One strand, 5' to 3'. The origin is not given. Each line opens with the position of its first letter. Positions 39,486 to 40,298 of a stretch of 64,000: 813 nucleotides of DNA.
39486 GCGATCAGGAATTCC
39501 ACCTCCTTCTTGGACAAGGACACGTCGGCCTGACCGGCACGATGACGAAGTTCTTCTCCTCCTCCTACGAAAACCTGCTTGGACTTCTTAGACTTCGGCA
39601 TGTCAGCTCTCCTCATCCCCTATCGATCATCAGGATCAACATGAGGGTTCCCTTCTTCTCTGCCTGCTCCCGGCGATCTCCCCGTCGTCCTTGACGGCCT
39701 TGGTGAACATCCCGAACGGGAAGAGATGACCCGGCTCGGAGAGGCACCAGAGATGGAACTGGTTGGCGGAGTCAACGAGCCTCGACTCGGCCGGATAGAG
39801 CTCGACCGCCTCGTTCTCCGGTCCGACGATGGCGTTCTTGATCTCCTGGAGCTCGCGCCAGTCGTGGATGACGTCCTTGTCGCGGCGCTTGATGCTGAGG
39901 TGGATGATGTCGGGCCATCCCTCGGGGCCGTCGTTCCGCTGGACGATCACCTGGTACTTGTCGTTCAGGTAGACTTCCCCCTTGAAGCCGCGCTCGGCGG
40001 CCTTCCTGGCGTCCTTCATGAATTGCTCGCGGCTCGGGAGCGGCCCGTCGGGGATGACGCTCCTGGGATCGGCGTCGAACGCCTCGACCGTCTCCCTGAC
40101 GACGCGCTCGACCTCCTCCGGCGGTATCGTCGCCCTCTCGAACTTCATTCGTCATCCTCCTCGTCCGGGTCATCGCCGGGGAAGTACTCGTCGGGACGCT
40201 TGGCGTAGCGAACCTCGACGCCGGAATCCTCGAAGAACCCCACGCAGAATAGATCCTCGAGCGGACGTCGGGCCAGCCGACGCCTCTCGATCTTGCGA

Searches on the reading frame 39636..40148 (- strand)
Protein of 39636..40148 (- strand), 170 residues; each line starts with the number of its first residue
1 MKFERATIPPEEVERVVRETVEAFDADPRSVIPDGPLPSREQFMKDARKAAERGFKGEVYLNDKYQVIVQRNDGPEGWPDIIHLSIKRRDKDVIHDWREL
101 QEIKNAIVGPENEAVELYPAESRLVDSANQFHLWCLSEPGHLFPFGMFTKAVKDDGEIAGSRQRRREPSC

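Call 81: search_protein_families(library=phrogs, proteins=[window:39636-40148:-], max_evalue=0.001)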
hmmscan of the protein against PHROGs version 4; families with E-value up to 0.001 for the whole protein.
window:39636-40148:- (170 aa): 1 family
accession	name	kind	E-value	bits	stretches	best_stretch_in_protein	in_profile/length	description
phrog_7839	-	unknown function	1.5e-18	68.2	1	60-150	51-134/136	-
